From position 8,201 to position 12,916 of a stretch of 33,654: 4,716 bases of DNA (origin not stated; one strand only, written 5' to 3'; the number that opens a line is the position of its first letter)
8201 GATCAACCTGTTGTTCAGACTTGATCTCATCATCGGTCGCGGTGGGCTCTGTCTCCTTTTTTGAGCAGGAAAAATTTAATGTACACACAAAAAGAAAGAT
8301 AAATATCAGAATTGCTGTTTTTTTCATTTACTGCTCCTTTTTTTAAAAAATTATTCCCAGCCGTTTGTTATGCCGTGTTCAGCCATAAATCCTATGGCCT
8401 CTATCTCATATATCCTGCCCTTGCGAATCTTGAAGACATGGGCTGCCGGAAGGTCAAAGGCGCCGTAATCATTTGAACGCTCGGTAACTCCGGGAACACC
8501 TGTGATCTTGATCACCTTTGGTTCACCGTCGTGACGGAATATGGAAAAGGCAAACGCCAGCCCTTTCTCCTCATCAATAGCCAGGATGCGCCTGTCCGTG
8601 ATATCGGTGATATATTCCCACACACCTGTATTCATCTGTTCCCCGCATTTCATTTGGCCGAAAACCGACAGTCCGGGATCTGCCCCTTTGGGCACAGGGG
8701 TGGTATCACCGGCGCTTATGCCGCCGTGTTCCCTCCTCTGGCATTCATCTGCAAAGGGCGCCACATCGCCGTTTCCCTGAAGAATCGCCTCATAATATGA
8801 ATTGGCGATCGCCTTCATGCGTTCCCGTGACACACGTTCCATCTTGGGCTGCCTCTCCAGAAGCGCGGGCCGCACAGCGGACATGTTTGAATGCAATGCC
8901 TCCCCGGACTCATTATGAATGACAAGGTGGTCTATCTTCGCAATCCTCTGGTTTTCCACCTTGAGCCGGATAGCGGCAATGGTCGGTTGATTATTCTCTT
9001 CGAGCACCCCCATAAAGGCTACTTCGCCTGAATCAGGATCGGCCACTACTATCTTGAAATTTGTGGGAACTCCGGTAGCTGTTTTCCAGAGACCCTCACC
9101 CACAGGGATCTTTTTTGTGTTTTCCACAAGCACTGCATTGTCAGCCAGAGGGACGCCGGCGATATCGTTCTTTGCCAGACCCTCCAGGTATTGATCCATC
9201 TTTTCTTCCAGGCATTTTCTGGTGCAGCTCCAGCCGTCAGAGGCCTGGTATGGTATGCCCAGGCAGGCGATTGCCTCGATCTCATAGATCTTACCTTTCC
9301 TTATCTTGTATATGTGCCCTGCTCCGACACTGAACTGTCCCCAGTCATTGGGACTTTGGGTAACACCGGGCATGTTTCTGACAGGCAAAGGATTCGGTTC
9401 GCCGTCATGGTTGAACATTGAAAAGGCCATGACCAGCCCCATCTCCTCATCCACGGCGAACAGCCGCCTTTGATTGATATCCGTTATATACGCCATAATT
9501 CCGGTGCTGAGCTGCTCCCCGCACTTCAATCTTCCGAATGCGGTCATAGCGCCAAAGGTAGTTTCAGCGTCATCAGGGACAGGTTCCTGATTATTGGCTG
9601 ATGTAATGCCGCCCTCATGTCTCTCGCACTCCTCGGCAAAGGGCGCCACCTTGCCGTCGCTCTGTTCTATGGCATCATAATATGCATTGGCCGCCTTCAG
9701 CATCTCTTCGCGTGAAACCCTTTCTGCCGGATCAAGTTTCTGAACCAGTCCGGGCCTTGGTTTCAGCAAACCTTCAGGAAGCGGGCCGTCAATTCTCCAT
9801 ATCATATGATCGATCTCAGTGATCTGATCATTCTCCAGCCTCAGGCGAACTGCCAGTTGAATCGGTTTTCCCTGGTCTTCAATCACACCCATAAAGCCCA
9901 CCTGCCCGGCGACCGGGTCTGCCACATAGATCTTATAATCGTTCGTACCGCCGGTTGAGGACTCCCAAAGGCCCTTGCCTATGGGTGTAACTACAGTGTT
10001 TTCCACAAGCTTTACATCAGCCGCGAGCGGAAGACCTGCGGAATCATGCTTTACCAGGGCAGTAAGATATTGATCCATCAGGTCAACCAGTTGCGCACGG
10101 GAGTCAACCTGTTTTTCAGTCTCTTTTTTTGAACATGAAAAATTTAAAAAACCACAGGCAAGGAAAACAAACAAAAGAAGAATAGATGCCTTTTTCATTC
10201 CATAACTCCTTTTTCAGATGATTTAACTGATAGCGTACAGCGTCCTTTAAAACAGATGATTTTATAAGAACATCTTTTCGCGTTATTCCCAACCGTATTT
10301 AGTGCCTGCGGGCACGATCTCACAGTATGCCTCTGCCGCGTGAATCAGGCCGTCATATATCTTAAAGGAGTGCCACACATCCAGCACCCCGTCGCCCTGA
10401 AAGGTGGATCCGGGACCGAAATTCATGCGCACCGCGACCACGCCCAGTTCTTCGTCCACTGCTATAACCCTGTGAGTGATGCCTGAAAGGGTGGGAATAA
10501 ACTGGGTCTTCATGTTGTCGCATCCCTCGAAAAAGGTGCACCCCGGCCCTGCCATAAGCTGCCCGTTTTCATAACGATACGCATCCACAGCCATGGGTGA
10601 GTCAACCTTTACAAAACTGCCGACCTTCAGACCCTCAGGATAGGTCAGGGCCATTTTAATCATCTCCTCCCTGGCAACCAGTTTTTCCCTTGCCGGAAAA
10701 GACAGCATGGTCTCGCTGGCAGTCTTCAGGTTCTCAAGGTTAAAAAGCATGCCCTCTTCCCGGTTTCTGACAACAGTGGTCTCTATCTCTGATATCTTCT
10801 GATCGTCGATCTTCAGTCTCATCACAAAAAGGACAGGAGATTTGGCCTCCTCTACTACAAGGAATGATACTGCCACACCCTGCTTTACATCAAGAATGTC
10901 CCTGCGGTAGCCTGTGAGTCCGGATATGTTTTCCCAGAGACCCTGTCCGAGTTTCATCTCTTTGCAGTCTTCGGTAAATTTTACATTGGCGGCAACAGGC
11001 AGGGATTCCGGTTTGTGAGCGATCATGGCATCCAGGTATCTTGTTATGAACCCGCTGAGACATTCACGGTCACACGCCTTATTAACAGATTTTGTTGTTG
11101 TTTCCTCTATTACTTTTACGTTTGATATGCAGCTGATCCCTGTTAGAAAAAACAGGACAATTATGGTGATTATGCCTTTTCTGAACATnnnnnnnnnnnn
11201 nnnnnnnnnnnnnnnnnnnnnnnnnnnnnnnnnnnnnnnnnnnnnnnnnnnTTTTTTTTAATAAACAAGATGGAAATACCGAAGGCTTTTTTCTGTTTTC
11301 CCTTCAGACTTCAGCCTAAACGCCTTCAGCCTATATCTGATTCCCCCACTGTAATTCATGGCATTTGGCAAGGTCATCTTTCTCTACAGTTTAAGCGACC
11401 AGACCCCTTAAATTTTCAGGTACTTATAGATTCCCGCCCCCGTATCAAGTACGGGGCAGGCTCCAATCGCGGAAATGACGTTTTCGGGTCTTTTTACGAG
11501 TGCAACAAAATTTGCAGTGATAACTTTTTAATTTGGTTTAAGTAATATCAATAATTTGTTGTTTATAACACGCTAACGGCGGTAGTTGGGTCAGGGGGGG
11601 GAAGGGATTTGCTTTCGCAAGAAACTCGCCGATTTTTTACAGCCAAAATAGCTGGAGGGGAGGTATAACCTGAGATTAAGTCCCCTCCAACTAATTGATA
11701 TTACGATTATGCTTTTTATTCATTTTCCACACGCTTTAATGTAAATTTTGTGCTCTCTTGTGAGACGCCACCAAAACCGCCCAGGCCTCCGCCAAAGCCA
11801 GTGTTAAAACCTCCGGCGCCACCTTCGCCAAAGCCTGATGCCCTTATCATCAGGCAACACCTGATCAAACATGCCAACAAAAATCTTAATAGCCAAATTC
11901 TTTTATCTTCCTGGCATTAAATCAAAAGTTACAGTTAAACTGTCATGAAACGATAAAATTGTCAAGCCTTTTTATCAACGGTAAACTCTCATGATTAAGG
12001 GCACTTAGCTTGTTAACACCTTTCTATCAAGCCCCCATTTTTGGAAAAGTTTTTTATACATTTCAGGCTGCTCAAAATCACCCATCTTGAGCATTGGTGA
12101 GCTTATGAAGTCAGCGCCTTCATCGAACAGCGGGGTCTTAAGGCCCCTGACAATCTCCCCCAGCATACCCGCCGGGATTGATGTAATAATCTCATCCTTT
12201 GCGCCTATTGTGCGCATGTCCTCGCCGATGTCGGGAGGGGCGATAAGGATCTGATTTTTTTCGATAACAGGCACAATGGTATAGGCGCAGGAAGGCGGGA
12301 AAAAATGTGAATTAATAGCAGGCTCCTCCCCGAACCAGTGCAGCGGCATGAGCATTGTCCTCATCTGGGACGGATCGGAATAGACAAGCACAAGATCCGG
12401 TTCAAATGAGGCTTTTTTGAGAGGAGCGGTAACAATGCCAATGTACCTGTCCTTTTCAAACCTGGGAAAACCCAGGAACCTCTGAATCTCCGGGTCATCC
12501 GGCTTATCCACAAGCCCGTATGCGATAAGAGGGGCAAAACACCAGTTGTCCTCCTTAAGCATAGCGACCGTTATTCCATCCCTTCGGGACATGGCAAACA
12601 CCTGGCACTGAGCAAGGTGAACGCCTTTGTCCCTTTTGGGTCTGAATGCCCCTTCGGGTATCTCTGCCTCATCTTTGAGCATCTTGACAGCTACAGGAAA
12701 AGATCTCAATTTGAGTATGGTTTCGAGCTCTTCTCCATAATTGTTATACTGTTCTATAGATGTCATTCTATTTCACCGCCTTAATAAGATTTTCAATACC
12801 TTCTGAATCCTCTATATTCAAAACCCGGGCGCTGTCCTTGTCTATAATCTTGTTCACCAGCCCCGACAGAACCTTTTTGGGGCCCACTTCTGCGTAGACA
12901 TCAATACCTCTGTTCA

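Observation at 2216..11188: Five-gene, seven-module expansion of an unnamed exported protein family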

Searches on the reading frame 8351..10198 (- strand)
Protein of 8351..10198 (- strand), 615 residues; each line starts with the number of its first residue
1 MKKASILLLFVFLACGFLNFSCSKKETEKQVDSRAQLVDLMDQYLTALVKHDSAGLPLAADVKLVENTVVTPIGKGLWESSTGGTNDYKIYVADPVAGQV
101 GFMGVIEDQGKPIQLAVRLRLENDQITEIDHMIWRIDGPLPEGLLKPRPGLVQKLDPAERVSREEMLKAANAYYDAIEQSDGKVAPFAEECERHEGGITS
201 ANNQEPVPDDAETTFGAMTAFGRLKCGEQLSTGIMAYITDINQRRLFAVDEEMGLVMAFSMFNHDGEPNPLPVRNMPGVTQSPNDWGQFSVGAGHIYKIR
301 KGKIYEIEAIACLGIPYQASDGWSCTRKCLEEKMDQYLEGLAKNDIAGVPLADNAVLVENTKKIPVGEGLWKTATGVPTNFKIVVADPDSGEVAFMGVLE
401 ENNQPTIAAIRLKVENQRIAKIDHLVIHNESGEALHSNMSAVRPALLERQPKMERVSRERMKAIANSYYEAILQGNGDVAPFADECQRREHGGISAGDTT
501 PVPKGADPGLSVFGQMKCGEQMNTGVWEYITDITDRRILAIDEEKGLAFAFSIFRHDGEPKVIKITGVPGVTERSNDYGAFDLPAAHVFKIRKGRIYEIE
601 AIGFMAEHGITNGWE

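Call 4: search_protein_families(library=pfam, proteins=[window:8351-10198:-], max_evalue=1)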
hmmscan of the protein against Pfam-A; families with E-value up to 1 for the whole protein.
window:8351-10198:- (615 aa): 0 families

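Call 5: search_protein_families(library=ncbifam, proteins=[window:8351-10198:-], max_evalue=1)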
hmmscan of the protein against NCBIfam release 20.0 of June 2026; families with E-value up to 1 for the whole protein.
window:8351-10198:- (615 aa): 1 family
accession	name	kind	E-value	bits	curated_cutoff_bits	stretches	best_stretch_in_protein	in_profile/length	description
NF005128.0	PRK06567.1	equivalog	0.0011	17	1072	1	357-435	874-949/1031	putative bifunctional glutamate synthase subunit beta/2-polyprenylphenol hydroxylase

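Call 36: find_homologous_proteins(query=window:8351-10198:-)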
Query window:8351-10198:- (615 aa): 357 proteins with E <= 0.001 among 8000 candidates; the best 120 are listed.
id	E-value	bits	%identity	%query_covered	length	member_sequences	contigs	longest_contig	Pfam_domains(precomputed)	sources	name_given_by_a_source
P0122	0.0e+0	1414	100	100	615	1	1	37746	PF26061.1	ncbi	-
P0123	0.0e+0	1122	78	100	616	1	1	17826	PF26061.1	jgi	jgi:hypothetical protein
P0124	0.0e+0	1112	77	100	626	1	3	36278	PF26061.1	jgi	jgi:hypothetical protein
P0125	0.0e+0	1112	77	100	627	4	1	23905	PF26061.1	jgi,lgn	-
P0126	0.0e+0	1108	77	100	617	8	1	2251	PF26061.1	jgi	jgi:hypothetical protein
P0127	0.0e+0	1105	77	100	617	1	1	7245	PF26061.1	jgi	jgi:hypothetical protein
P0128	0.0e+0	1105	77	100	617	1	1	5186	PF26061.1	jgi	jgi:hypothetical protein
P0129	0.0e+0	1102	77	100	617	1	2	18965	PF26061.1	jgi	jgi:hypothetical protein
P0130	0.0e+0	1102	77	100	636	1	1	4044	PF26061.1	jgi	jgi:hypothetical protein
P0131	0.0e+0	1100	77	100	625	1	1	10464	PF26061.1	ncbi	-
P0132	0.0e+0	1099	77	100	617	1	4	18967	PF26061.1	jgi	jgi:hypothetical protein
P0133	0.0e+0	1099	77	100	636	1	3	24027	PF26061.1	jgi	jgi:hypothetical protein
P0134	0.0e+0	1097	77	100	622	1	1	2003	PF26061.1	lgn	-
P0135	0.0e+0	1097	77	100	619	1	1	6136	PF26061.1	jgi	-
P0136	0.0e+0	1092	76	100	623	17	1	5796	PF26061.1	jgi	jgi:hypothetical protein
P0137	0.0e+0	1084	77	98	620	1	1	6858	PF26061.1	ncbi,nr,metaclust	ncbi:MAG: hypothetical protein AMJ79_14495 [Phycisphaerae bacterium SM23_30]|nr:MAG: hypothetical pr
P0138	0.0e+0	1084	75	100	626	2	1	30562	PF26061.1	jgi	jgi:hypothetical protein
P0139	0.0e+0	1075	76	100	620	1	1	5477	PF26061.1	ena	-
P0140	0.0e+0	1070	75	100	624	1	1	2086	PF26061.1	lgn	-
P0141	0.0e+0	1062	74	100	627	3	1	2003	PF26061.1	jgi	jgi:hypothetical protein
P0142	0.0e+0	1060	74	100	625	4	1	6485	PF26061.1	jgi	jgi:hypothetical protein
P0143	0.0e+0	1046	73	100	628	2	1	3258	PF26061.1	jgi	jgi:hypothetical protein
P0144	0.0e+0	1045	73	100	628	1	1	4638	PF26061.1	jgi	-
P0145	0.0e+0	1033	70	100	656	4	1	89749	PF26061.1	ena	-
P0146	0.0e+0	1027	73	100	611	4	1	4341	PF26061.1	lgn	-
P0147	0.0e+0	1017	72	100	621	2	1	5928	PF26061.1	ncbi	-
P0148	0.0e+0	1011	70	100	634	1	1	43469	PF26061.1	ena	-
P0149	0.0e+0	1010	72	100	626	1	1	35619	PF26061.1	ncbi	ncbi:hypothetical protein ACFL1N_07390 [Thermodesulfobacteriota bacterium]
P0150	2.4e-298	1009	73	95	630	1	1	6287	PF26061.1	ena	-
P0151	1.7e-297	1006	70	100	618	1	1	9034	PF26061.1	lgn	-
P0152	1.6e-293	993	74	95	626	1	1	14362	PF26061.1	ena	-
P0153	2.1e-293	993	70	100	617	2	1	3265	PF26061.1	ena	-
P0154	1.3e-292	990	70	100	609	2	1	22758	PF26061.1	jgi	-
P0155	2.0e-292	989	73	95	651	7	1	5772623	PF26061.1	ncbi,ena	-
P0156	2.8e-291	986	69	100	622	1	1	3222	PF26061.1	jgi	jgi:hypothetical protein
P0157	3.6e-291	985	69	100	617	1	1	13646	PF26061.1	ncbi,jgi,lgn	ncbi:MAG: hypothetical protein PVG39_09505 [Desulfobacteraceae bacterium]|jgi:hypothetical protein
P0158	4.4e-290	982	70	100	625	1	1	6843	PF26061.1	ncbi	-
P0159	7.2e-290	981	72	95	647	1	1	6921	PF26061.1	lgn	-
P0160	1.7e-289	980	71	98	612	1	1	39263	PF26061.1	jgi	jgi:hypothetical protein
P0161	3.5e-289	979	70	100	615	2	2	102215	PF26061.1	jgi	jgi:hypothetical protein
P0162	6.4e-289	978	69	100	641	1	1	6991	PF26061.1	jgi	jgi:hypothetical protein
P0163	8.0e-289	977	73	95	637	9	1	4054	PF26061.1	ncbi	-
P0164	3.3e-288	975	67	100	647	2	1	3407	PF26061.1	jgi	-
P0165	5.1e-287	971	69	100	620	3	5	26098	PF26061.1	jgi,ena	jgi:hypothetical protein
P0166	1.7e-286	970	70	95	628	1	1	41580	PF26061.1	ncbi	-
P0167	2.2e-286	969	69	100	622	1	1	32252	PF26061.1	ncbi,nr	ncbi:MAG: hypothetical protein JW793_13705 [Acidobacteria bacterium]|nr:hypothetical protein [Acidob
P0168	6.5e-286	968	72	95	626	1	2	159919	PF26061.1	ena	-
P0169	1.5e-285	967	68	100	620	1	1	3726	PF26061.1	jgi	jgi:hypothetical protein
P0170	1.7e-285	966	66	96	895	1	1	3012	PF26061.1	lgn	-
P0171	2.3e-285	966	68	100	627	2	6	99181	PF26061.1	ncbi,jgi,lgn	jgi:hypothetical protein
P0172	2.1e-284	963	69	100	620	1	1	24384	PF26061.1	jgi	-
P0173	6.5e-284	961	68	100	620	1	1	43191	PF26061.1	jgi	jgi:hypothetical protein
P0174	1.2e-283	960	67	100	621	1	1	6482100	PF26061.1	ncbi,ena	-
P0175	1.7e-283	960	68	100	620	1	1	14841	PF26061.1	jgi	jgi:hypothetical protein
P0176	6.2e-283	958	68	97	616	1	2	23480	PF26061.1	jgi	jgi:hypothetical protein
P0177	7.0e-283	958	68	100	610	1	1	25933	PF26061.1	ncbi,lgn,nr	ncbi:MAG: hypothetical protein JXR49_07105 [Acidobacteria bacterium]|nr:hypothetical protein [Acidob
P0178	9.7e-283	957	69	100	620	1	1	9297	PF26061.1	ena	-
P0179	7.4e-280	948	69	100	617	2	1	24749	PF26061.1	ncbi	-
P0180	4.8e-279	945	66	95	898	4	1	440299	PF26061.1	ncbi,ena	-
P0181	1.2e-277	941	67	100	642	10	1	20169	PF26061.1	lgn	-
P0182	3.8e-277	939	65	100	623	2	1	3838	PF26061.1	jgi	-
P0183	4.4e-277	939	67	100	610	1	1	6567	PF26061.1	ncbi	-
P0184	1.1e-276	937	67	100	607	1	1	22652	PF26061.1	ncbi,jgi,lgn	-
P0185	6.3e-275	932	67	100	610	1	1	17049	PF26061.1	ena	-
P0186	1.2e-273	927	65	100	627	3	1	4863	PF26061.1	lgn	-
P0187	1.5e-273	927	66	100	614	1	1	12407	PF26061.1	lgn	-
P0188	2.6e-273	926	66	100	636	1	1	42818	PF26061.1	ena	-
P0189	4.8e-273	925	67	100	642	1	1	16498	PF26061.1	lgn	-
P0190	7.9e-273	925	67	95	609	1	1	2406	PF26061.1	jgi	jgi:hypothetical protein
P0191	2.4e-272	923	64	100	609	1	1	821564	PF26061.1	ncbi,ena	-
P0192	2.7e-272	923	65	100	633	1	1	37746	PF26061.1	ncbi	-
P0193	3.0e-272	923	64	100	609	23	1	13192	PF26061.1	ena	-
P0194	7.6e-272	921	65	100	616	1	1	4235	PF26061.1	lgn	-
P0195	9.6e-271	918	65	100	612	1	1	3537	PF26061.1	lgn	-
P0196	1.7e-270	917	66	100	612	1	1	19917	PF26061.1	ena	-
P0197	3.9e-270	916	65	100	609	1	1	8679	PF26061.1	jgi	jgi:hypothetical protein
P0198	5.7e-270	915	66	100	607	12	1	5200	PF26061.1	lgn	-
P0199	8.8e-270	915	64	100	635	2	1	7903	PF26061.1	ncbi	-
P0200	1.5e-269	914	65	100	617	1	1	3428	PF26061.1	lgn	-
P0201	1.8e-269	914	64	100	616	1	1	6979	PF26061.1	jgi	jgi:hypothetical protein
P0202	3.1e-269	913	65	99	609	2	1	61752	PF26061.1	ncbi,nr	ncbi:MAG: hypothetical protein JXA73_16215 [Acidobacteria bacterium]|nr:hypothetical protein [Acidob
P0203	5.9e-269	912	65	100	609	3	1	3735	PF26061.1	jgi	jgi:hypothetical protein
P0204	1.8e-268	910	64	100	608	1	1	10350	PF26061.1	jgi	jgi:hypothetical protein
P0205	3.3e-268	909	64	100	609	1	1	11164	PF26061.1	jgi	jgi:hypothetical protein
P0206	4.5e-268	909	64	100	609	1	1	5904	PF26061.1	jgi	-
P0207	1.2e-267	908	64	100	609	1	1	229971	PF26061.1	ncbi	-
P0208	1.2e-267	907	64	100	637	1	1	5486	PF26061.1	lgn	-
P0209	1.3e-267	907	67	95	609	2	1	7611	PF26061.1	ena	-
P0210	1.4e-267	907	65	100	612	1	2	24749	PF26061.1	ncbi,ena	-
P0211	1.7e-267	907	65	97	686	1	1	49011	PF26061.1,PF06649.18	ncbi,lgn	-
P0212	1.8e-267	907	66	95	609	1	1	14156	PF26061.1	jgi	jgi:hypothetical protein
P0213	2.6e-267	906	63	100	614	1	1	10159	PF26061.1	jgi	jgi:hypothetical protein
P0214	3.3e-267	906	63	100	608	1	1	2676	PF26061.1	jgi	jgi:hypothetical protein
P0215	3.6e-267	906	63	100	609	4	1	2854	PF26061.1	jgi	jgi:hypothetical protein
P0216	3.7e-267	906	67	96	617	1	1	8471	PF26061.1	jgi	jgi:hypothetical protein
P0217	5.3e-267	905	63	100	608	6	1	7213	PF26061.1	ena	-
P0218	6.1e-267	905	65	100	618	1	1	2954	PF26061.1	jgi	-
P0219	6.9e-267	905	63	100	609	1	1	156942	PF26061.1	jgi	jgi:hypothetical protein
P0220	1.4e-266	904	65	100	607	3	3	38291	PF26061.1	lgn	-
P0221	1.5e-266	904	65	100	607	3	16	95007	PF26061.1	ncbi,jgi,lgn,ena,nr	ncbi:MAG: hypothetical protein GXY47_10070 [Acidobacteria bacterium]|nr:hypothetical protein [Acidob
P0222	4.5e-266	902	65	100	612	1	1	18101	PF26061.1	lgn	-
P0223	4.7e-266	902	65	100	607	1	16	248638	PF26061.1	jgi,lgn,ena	jgi:hypothetical protein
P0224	7.8e-266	901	65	95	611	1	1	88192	PF26061.1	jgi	jgi:hypothetical protein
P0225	8.9e-266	901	64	100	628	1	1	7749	PF26061.1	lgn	-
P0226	9.0e-266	901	64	100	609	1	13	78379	PF26061.1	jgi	jgi:hypothetical protein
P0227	9.6e-266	901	64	100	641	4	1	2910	PF26061.1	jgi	-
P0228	1.0e-265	901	65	98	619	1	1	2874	PF26061.1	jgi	jgi:hypothetical protein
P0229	2.0e-265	900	63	100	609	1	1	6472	PF26061.1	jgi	jgi:hypothetical protein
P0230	2.3e-265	900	71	88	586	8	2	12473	PF26061.1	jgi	jgi:hypothetical protein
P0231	2.9e-265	900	64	100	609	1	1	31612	PF26061.1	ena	-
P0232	4.8e-265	899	63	100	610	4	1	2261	PF26061.1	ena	-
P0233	1.1e-264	898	63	100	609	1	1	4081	PF26061.1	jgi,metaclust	metaclust:\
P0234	1.3e-264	897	63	100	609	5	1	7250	PF26061.1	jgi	jgi:hypothetical protein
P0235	1.7e-264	897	63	100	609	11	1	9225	PF26061.1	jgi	jgi:hypothetical protein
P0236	1.8e-264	897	63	100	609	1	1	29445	PF26061.1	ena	-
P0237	2.0e-264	897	65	95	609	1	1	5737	PF26061.1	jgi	jgi:hypothetical protein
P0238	2.1e-264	897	66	95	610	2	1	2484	PF26061.1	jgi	jgi:hypothetical protein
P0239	2.1e-264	897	64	100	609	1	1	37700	PF26061.1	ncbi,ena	-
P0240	2.5e-264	897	63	100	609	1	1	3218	PF26061.1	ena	-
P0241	3.9e-264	896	62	100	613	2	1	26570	PF26061.1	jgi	jgi:hypothetical protein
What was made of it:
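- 9230..10198 (-): P4 module A (aa 1-323), including the signal peptide and a probable lipobox Cys. P0122 is 100% identical and annotated PF26061 (call 36).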

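Call 44: find_encoding_contigs(protein=P0122, flank=10000, max_places=3)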
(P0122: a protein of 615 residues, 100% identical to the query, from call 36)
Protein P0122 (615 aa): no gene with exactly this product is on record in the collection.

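Call 64: find_encoding_contigs(protein=P0155, flank=8000, max_places=1)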
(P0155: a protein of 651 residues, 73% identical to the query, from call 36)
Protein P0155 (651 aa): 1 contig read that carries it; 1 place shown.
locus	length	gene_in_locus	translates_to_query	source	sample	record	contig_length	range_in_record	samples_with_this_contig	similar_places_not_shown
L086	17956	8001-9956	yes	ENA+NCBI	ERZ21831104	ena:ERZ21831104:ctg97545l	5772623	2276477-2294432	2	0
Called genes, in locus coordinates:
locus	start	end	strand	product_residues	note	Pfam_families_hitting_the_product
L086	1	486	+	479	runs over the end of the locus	PF00171:Aldedh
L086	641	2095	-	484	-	PF00171:Aldedh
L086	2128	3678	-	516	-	PF00384:Molybdopterin, PF01568:Molydop_binding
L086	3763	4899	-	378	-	PF13510:Fer2_4, PF13237:Fer4_10 (weak), PF14697:Fer4_21 (weak), PF22117:Fer4_Nqo3, PF12838:Fer4_7, PF13183:Fer4_8 (weak), PF04879:Molybdop_Fe4S4, PF00384:Molybdopterin, +3 more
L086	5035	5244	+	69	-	-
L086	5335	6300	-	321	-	PF13349:DUF4097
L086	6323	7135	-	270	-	PF13490:zf-HC2, PF13646:HEAT_2 (faint)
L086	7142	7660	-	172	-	PF04542:Sigma70_r2, PF08281:Sigma70_r4_2, PF04545:Sigma70_r4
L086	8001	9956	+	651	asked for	PF26061:DUF8021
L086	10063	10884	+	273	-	PF04055:Radical_SAM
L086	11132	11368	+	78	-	PF02604:PhdYeFM_antitox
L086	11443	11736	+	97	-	PF01850:PIN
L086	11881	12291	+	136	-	PF13279:4HBT_2, PF03061:4HBT (weak)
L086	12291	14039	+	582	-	PF02734:Dak2, PF21645:FakA-like_M (weak), PF02645:DegV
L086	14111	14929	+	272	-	PF00535:Glycos_transf_2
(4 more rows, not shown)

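Call 65: find_encoding_contigs(protein=P0191, flank=8000, max_places=1)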
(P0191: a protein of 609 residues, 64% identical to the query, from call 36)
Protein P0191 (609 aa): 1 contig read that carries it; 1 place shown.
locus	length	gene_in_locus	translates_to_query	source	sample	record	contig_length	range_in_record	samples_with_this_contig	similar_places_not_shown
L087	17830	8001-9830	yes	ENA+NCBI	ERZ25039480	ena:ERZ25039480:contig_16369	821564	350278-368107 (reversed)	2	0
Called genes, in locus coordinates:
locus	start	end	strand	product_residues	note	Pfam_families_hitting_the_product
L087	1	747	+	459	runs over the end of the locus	PF02517:Rce1-like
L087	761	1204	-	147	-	PF09413:DUF2007 (weak)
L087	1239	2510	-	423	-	PF12679:ABC2_membrane_2, PF12698:ABC2_membrane_3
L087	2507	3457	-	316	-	PF00005:ABC_tran, PF13304:AAA_21, PF13732:DrrA1-3_C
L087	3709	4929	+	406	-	PF21783:YNCE (faint), PF25174:Beta-prop_THOC3 (faint)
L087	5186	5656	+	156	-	-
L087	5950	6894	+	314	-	PF24400:DUF7544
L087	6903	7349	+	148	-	PF10825:DUF2752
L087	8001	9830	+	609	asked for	PF26061:DUF8021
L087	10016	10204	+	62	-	-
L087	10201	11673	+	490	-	PF14339:DUF4394 (faint)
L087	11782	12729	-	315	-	-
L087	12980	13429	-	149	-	PF15956:DUF4760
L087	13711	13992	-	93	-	PF13432:TPR_16 (weak)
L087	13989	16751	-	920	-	PF00515:TPR_1 (faint), PF07719:TPR_2 (faint), PF13181:TPR_8 (faint), PF13414:TPR_11 (faint), PF00069:Pkinase, PF07714:PK_Tyr_Ser-Thr, PF03109:ABC1 (weak), PF14559:TPR_19 (weak), +2 more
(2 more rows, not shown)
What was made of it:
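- Two of three two-module homologues sit in unrelated contexts (calls 64, 65).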

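Call 66: find_encoding_contigs(protein=P0223, flank=8000, max_places=1)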
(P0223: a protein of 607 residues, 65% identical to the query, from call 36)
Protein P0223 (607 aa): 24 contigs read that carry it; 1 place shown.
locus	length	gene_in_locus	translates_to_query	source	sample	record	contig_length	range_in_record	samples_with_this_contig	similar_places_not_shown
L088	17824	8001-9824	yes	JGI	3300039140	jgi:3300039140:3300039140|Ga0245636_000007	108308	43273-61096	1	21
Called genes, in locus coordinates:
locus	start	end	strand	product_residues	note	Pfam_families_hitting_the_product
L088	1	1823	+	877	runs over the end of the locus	PF11897:DUF3417, PF00343:Phosphorylase, PF28476:GlgP_C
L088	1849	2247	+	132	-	PF01894:YjbQ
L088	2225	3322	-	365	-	PF00512:HisKA, PF02518:HATPase_c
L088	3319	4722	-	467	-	PF00072:Response_reg, PF00158:Sigma54_activat, PF14532:Sigma54_activ_2, PF25601:AAA_lid_14, PF02954:HTH_8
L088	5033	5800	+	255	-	PF12838:Fer4_7 (faint), PF25160:LdpA_Fe-S-bd (faint), PF12837:Fer4_6 (faint), PF12800:Fer4_4 (faint), PF13247:Fer4_11, PF00037:Fer4 (weak), PF12797:Fer4_2 (weak), PF13237:Fer4_10 (weak), +1 more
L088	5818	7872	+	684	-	PF02730:AFOR_N, PF01314:AFOR_C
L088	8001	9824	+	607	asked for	PF26061:DUF8021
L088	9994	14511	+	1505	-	PF07705:CARDB (faint), PF16116:DUF4832 (faint)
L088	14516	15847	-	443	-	PF05345:He_PIG (weak)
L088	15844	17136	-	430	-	PF00413:Peptidase_M10 (faint)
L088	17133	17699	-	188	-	-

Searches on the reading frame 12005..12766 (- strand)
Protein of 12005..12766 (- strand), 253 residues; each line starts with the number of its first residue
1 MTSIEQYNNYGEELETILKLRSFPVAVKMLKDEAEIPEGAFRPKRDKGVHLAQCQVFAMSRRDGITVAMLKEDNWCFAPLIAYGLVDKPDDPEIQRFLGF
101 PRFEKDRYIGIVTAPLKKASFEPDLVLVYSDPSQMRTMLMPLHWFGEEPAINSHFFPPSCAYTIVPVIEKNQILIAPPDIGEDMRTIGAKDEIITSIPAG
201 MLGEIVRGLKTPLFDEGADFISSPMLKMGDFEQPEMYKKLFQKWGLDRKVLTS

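Call 6: search_protein_families(library=pfam, proteins=[window:12005-12766:-], max_evalue=0.001)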
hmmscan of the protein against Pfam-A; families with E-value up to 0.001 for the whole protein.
window:12005-12766:- (253 aa): 1 family
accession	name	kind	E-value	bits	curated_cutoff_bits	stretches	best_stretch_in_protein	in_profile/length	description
PF02596.20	DUF169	-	2.3e-31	109.7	27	1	14-207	2-208/209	Uncharacterised ArCR, COG2043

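Call 39: search_protein_families(library=ncbifam, proteins=[window:12005-12766:-], max_evalue=0.01)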
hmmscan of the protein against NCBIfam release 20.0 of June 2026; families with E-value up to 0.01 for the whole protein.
window:12005-12766:- (253 aa): 0 families
